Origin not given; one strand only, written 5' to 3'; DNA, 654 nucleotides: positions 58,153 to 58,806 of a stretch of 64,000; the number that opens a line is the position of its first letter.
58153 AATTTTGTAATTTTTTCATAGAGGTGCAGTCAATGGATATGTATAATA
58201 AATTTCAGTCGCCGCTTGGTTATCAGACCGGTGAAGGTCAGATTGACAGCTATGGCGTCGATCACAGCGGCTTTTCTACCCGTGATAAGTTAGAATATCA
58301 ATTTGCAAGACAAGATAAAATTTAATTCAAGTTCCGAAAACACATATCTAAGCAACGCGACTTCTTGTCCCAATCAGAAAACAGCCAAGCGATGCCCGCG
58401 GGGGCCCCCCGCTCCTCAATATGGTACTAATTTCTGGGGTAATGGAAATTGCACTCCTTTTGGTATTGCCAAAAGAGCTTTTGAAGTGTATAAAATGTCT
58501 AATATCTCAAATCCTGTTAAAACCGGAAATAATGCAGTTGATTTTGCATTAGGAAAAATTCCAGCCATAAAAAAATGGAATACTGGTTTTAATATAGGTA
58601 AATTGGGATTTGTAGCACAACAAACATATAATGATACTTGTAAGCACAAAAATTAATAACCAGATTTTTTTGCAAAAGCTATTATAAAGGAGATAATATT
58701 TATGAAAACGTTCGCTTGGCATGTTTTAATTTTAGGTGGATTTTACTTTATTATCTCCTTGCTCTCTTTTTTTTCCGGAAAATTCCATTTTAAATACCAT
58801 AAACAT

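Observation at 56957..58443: A 99-nt perfectly identical GC-rich leader fused to two unrelated downstream coding sequences (cassette-like architecture)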

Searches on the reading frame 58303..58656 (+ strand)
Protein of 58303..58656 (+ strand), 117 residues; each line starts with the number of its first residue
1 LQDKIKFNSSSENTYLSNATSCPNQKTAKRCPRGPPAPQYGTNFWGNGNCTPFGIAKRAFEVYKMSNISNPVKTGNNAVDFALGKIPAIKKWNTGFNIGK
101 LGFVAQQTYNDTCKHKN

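Call 12: search_protein_families(library=pfam, max_evalue=1, proteins=[window:58303-58656:+])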
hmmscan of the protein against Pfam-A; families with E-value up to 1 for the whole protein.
window:58303-58656:+ (117 aa): 0 families

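Call 13: search_protein_families(library=ncbifam, max_evalue=1, proteins=[window:58303-58656:+])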
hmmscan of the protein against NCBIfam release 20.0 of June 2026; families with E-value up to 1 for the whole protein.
window:58303-58656:+ (117 aa): 0 families
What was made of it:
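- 58444..58656 (+): 70-aa Cys-flanked C-terminal tip (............TCKHKN) of unknown activity. It is joined to WGN after an in-frame 78-nt linker deletion. No Pfam or NCBIfam hit (calls 12, 13).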

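Call 16: find_homologous_proteins(query=window:58303-58656:+, max_evalue=0.01)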
Query window:58303-58656:+ (117 aa): 5 proteins with E <= 0.01 among 5 candidates.
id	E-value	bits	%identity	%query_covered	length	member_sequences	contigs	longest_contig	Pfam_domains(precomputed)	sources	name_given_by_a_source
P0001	1.1e-44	169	68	74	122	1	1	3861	-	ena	-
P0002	1.7e-38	149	71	68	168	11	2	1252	-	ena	-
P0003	2.2e-37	146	69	68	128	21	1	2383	-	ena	-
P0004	2.5e-29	120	79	58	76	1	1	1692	-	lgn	-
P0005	3.0e-27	113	71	59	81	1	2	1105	-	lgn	-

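Call 19: find_encoding_contigs(protein=P0001, flank=5000)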
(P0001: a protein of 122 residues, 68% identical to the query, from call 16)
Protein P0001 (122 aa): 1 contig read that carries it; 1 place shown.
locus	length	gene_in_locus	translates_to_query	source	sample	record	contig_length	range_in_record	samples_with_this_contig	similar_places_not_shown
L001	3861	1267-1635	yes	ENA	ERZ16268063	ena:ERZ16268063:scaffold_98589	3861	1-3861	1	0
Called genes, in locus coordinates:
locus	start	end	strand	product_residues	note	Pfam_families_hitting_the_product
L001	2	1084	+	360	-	?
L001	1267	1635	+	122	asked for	-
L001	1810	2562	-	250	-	PF04367:DUF502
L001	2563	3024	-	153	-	PF17768:RecJ_OB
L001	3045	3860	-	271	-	?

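Call 20: find_encoding_contigs(protein=P0002, flank=5000)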
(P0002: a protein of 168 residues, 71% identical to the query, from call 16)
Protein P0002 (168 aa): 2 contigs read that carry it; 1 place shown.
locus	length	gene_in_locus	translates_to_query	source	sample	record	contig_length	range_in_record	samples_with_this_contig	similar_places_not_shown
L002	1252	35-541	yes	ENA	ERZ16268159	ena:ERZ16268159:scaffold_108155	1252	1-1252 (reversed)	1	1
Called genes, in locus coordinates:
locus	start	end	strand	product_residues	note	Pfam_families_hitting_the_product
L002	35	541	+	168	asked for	-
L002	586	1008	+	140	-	-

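Call 21: find_encoding_contigs(protein=P0003, flank=5000)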
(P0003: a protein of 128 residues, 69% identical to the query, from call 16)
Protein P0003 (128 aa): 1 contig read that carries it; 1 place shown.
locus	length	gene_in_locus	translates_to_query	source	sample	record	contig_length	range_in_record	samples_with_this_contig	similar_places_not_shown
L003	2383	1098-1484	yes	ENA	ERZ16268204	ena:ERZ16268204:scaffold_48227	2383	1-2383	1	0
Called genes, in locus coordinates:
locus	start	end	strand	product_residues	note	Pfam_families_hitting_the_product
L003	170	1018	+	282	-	-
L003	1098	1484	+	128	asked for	-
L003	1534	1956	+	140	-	-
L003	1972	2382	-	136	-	?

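Call 26: find_homologous_proteins(query=P0002, max_evalue=0.01)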
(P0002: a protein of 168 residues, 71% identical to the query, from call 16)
Query P0002 (168 aa): 174 proteins with E <= 0.01 among 176 candidates; the best 120 are listed.
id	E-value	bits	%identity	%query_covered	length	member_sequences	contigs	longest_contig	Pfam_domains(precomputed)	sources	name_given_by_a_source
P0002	1.4e-110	385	100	100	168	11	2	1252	-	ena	-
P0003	5.6e-70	253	91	73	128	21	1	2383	-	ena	-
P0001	9.7e-60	219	84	63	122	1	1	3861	-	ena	-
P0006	4.3e-57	211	58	100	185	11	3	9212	-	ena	-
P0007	6.4e-54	201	97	57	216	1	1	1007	-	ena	-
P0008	1.1e-53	200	97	57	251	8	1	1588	-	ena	-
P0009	1.8e-51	193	96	55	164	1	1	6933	-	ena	-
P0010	9.8e-49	184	71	71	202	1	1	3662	-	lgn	-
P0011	7.1e-45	171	73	64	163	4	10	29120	-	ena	-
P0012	1.6e-44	170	56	83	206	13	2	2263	-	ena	-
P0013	2.2e-44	169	94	55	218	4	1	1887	-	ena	-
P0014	5.2e-42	162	80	55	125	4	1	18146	-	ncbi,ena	-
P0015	1.2e-40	157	82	49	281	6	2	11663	PF00277.24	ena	-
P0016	2.4e-40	156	81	56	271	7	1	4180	-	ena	-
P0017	4.0e-40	156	76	57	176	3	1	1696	-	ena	-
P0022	1.6e-38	150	53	96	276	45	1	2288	-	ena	-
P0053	1.3e-33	134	63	64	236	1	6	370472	PF00277.24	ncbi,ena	-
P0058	2.6e-33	133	50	90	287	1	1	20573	-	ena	-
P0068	2.0e-32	131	66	57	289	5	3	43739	-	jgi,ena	-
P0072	8.3e-32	129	66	55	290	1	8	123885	PF05838.18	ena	-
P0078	3.1e-31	127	66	55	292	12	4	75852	PF05838.18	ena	-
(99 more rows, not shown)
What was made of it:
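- At least 174 proteins share the N-terminal ~90 aa but have different C-termini (call 26).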

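Call 36: find_encoding_contigs(protein=P0016, flank=5000, max_places=3)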
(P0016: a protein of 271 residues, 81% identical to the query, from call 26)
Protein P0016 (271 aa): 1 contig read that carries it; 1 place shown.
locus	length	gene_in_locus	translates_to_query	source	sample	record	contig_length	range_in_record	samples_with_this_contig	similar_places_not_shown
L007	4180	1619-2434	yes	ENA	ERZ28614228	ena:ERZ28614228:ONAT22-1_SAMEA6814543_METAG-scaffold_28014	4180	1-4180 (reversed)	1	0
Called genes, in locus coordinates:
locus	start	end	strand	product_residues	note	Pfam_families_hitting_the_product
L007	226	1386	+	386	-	PF00155:Aminotran_1_2, PF01041:DegT_DnrJ_EryC1, PF01212:Beta_elim_lyase (weak)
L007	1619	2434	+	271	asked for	-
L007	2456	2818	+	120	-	-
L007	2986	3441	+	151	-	PF00277:SAA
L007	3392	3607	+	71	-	-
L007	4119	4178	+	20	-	?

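Call 37: find_encoding_contigs(protein=P0015, flank=6000, max_places=3)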
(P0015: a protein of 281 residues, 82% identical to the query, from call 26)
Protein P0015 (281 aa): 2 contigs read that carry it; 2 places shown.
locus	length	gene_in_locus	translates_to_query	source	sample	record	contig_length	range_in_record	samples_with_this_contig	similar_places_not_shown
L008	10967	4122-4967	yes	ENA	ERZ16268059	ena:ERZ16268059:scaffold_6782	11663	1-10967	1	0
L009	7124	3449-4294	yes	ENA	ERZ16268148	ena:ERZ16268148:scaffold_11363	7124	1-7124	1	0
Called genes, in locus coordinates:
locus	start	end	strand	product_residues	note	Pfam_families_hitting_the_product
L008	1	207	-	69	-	?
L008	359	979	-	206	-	PF05494:MlaC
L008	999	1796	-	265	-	PF04333:MlaA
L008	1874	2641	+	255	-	PF00149:Metallophos, PF12850:Metallophos_2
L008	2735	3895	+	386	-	PF00155:Aminotran_1_2, PF01041:DegT_DnrJ_EryC1, PF01212:Beta_elim_lyase (weak)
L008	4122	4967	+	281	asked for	PF00277:SAA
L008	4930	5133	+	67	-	-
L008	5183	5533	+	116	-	-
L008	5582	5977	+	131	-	-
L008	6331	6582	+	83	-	-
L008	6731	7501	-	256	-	PF04367:DUF502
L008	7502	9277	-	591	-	PF01368:DHH, PF02272:DHHA1, PF17768:RecJ_OB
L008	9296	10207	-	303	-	PF00691:OmpA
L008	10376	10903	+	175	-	-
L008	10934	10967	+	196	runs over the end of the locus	PF02643:DUF192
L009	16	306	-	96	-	PF05494:MlaC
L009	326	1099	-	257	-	PF04333:MlaA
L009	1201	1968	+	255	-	PF00149:Metallophos, PF12850:Metallophos_2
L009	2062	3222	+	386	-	PF00155:Aminotran_1_2, PF01041:DegT_DnrJ_EryC1, PF01212:Beta_elim_lyase (weak)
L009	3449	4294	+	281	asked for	PF00277:SAA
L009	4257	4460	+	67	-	-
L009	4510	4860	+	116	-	-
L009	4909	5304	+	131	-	-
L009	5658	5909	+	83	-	-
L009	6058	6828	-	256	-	PF04367:DUF502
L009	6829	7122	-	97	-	?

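Call 38: find_encoding_contigs(protein=P0014, flank=8000, max_places=3)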
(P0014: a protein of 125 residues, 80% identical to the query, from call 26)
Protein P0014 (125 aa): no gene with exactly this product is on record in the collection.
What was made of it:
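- Tried and rejected: P0014 context: the look-up failed because the protein is not on record (call 38).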

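Call 44: search_protein_families(library=pfam, alignment_id=A3, max_evalue=0.01)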
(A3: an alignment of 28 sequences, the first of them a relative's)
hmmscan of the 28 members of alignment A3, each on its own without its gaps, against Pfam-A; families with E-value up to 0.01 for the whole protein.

A. member 1, P0015 (281 aa): 1 family
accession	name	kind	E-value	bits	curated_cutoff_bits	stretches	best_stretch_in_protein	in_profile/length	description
PF00277.23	SAA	-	1.5e-09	38.6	30.8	1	190-259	15-86/102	Serum amyloid A protein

B. families by the number of members that match (of 28 scanned): 7 families
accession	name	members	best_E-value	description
PF00277.23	SAA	5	8e-20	Serum amyloid A protein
PF10908.13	Tlde1_dom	3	5.6e-10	Tlde1 domain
PF05838.17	Glyco_hydro_108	2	5.4e-18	Glycosyl hydrolase 108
PF25805.1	IQUB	1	8.3e-40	IQUB-like domain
PF09374.15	PG_binding_3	1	2.9e-05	Predicted Peptidoglycan domain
PF01471.23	PG_binding_1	1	0.00037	Putative peptidoglycan binding domain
PF03734.19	YkuD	1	0.0023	L,D-transpeptidase catalytic domain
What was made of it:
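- On Polymorphic toxin system: Pfam finds SAA, Tlde1_dom/YkuD and Glyco_hydro_108 with PG_binding among 28 members (call 44).
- Pfam hits on the tips among 28 members: SAA 5, Tlde1 3, GH108 2 (call 44).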

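Call 55: predict_structure(alignment_id=A3)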
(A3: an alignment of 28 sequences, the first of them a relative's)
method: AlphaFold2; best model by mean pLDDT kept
length: 281 residues; sequences in the alignment: 28
mean_pLDDT: 61.1   pTM: 0.47
mean pLDDT of the five models: 61.1, 60.3, 59.1, 58.0, 50.8
residues with pLDDT >= 90: 1; 70-90: 95; 50-70: 100; < 50: 85
segments of 3 or more residues with pLDDT < 50: 65-67, 71-83, 88-145, 197-199, 279-281
pLDDT, mean of each block of 10 residues (from residue 1): 53 58 68 65 70 67 55 43 46 41 33 32 34 36 52 78 71 55 62 59 80 83 80 72 76 88 85 70 43
secondary structure, 60 per line:
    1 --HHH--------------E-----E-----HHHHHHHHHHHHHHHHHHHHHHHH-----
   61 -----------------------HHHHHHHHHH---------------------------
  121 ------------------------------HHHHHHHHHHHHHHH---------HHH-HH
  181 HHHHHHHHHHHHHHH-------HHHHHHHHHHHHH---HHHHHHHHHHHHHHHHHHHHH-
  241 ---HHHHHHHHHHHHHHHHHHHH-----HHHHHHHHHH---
elements in order: H32-55 H84-93 H151-165 H179-195 H203-215 H219-239 H244-263 H269-278

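Call 56: find_encoding_contigs(protein=P0053, flank=10000, max_places=2)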
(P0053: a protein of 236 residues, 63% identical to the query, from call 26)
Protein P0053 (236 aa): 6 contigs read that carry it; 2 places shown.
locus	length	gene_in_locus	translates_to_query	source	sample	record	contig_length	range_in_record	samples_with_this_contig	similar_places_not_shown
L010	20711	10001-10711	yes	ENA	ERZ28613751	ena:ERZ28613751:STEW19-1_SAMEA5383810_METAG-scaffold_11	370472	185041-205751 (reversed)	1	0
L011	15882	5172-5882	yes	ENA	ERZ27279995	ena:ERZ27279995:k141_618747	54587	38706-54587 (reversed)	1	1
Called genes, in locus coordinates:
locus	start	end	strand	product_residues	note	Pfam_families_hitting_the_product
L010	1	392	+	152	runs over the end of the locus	-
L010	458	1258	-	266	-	PF00557:Peptidase_M24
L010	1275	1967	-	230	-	PF03749:SfsA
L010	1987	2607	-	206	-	PF12682:Flavodoxin_4, PF12724:Flavodoxin_5 (faint)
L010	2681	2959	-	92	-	PF12637:TSCPD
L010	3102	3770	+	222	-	PF02525:Flavodoxin_2, PF03358:FMN_red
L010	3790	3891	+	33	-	-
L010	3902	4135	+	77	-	-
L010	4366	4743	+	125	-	PF07883:Cupin_2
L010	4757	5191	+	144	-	PF02082:Rrf2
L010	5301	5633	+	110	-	PF03992:ABM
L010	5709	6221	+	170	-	PF02525:Flavodoxin_2, PF03358:FMN_red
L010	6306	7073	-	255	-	-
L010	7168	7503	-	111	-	PF07661:MORN_2 (faint)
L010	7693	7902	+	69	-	-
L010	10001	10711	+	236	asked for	PF00277:SAA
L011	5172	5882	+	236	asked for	PF00277:SAA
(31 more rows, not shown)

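Call 57: find_encoding_contigs(protein=P0078, flank=10000, max_places=2)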
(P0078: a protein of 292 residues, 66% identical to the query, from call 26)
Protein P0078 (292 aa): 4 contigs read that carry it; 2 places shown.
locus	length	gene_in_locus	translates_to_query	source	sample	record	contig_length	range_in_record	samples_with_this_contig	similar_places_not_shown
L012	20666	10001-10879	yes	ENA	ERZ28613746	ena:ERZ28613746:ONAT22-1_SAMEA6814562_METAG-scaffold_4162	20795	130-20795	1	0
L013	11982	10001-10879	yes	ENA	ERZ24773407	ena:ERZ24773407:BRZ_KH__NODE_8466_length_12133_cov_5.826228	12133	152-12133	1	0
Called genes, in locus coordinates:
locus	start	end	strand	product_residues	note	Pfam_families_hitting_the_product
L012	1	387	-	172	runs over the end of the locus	?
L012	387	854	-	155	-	PF02381:MraZ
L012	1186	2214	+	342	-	-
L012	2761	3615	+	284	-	PF03331:LpxC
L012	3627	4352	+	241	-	PF13512:TPR_18, PF13525:YfiO, PF13174:TPR_6 (faint), PF13432:TPR_16 (faint), PF14559:TPR_19 (faint)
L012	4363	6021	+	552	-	PF02463:SMC_N, PF13476:AAA_23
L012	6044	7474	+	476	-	PF00749:tRNA-synt_1c, PF19269:Anticodon_2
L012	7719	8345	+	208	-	PF00277:SAA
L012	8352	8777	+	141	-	-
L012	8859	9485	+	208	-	PF00277:SAA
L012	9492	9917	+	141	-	-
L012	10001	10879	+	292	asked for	PF05838:Glyco_hydro_108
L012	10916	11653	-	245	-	-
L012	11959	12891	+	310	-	PF05838:Glyco_hydro_108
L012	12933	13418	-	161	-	-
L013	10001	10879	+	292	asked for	PF05838:Glyco_hydro_108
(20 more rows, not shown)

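Call 59: search_protein_families(library=ncbifam, max_evalue=0.01, proteins=[P0015, P0016, P0072, P0002, P0012, P0022, P0058, L008:5582-5977:+, L007:2456-2818:+, L002:586-1008:+])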
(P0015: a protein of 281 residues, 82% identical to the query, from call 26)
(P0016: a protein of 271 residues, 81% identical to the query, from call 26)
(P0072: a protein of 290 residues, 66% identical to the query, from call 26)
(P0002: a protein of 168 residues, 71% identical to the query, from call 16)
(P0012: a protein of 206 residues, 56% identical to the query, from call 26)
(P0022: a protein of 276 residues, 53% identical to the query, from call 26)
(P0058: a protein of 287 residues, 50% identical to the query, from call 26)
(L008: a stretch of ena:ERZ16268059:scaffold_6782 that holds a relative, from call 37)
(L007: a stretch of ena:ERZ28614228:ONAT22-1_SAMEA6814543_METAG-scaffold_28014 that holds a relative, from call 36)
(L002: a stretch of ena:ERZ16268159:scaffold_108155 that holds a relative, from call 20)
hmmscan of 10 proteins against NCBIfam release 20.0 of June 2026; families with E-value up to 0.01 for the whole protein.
P0015 (281 aa): 0 families

P0016 (271 aa): 0 families

P0072 (290 aa): 1 family
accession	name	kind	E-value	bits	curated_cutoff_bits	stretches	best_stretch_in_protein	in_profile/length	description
NF040573.1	holin_dep_muram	equivalog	3e-15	56.6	240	1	143-250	6-130/200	holin-associated N-acetylmuramidase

P0002 (168 aa): 0 families

P0012 (206 aa): 0 families

P0022 (276 aa): 0 families

P0058 (287 aa): 0 families

L008:5582-5977:+ (131 aa): 0 families

L007:2456-2818:+ (120 aa): 1 family
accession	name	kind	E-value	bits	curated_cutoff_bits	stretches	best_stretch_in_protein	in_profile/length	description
TIGR00353.1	nrfE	subfamily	0.0023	16.9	569.05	1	17-107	296-382/578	heme lyase CcmF/NrfE family subunit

L002:586-1008:+ (140 aa): 0 families

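Call 72: search_solved_structures(query=A3, max_evalue=1)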
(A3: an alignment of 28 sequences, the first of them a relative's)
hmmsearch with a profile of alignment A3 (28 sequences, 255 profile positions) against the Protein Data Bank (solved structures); distinct sequences matched with E-value up to 1: 0.
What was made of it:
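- On Polymorphic toxin system: N-dom has no Pfam, NCBIfam or PDB sequence match, and the AF2 model has low confidence: one helix plus a disordered linker (calls 44, 55, 59, 72).
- Closest known: Polymorphic toxin systems with orphan C-terminal tip/immunity cassettes. Different: The constant part is a ~95-aa, largely helix-plus-disordered region with no Pfam or NCBIfam model and no recognisable secretion marker such as PAAR, LXG, VENN or RHS (calls 44, 55, 59, 72).
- Tried and rejected: N-dom identity: no Pfam, NCBIfam or PDB sequence match, and the AF2 model has low confidence (calls 44, 55, 59, 72).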

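Call 75: fold_search(model_id=the predicted structure, library=pdb)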
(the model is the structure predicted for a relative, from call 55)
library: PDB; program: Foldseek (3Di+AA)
matches with E <= 10: 107; with E <= 0.001: 0
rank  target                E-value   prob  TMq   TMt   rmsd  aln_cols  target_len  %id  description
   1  6py0_A                5.0e-02  1.00  0.26  0.69   2.9        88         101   32  Crystal Structure of mouse Serum Amyloid A3 (SAA3) bound with Retinol (released 2019-08-28)
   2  6py0_C                5.3e-02  1.00  0.25  0.67   3.2        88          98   31  Crystal Structure of mouse Serum Amyloid A3 (SAA3) bound with Retinol (released 2019-08-28)
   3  4ip8_A                8.3e-02  1.00  0.28  0.68   4.4        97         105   32  Structure of human serum amyloid A1 (released 2014-03-26)
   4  4ip9_A                9.1e-02  1.00  0.28  0.72   2.9        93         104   33  Structure of native human serum amyloid A1 (released 2014-03-26)
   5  4q5g_A                9.1e-02  1.00  0.25  0.68   3.0        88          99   32  Crystal Structure of mouse Serum Amyloid A3 (released 2014-09-03)
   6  6py0_B                1.4e-01  1.00  0.25  0.66   3.1        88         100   31  Crystal Structure of mouse Serum Amyloid A3 (SAA3) bound with Retinol (released 2019-08-28)
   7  2rai_A                1.0e+00  0.11  0.11  0.09  30.2       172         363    9  The PX-BAR membrane remodeling unit of Sorting Nexin 9 (released 2007-12-11)
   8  8zyv_D                1.3e+00  0.12  0.14  0.17  23.2       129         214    8  Bacterial flagellar sodium-driven stator PomA5PomB2 with 100 mM NaCl (released 2025-01-01)
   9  9clb_F                1.4e+00  0.21  0.15  0.28  16.1       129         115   14  Crystal structure of Bak bound to the inhibitory aBAK (released 2025-07-16)
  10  8s2p_AAA              1.6e+00  0.10  0.15  0.19  20.7       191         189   10  Crystal structure of Borrelia burgdorferi paralogous family 12 outer surface protein BBH37 (space group p21) (released 2025-03-05)
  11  9r2k                  1.9e+00  0.13  0.16  0.21  11.8       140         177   10  De novo designed N30 protein fold (released 2025-05-14)
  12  8brd_A                1.9e+00  0.08  0.13  0.14  23.1       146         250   10  Mechanisms of ion selectivity and rotor coupling in the bacterial flagellar sodium-driven stator unit (released 2023-06-14)
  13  5iib_A                2.1e+00  0.12  0.12  0.23  13.9       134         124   12  Crystal structure of red abalone egg VERL repeat 3 in complex with sperm lysin at 1.64 A resolution (crystal form II) (released 2017-06-14)
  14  9clb_D                2.4e+00  0.15  0.14  0.30  15.7       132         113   13  Crystal structure of Bak bound to the inhibitory aBAK (released 2025-07-16)
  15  9clb_B                2.4e+00  0.15  0.14  0.28  15.7       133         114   14  Crystal structure of Bak bound to the inhibitory aBAK (released 2025-07-16)
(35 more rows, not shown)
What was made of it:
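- On Polymorphic toxin system: The SAA fold is confirmed (call 75).
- On prok-SAA / Lipocone toxin tip: Foldseek matches SAA1/SAA3 with prob 1.0 (call 75).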

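Call 77: find_related_loci(query=A3, collection=viral_contigs, flank=6000)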
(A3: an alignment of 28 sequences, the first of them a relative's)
Query A3 (281 aa) in viral_contigs; peptide patterns used: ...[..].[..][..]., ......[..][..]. (x = any residue, [..] = any of these).
15 stretches matched a pattern, but none encodes a relative of the query by tblastn (E <= 1e-3).
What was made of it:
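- On Polymorphic toxin system: The family is not found in viral contigs (call 77).
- Tried and rejected: Phage origin of the family: no relatives in viral contigs (call 77).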
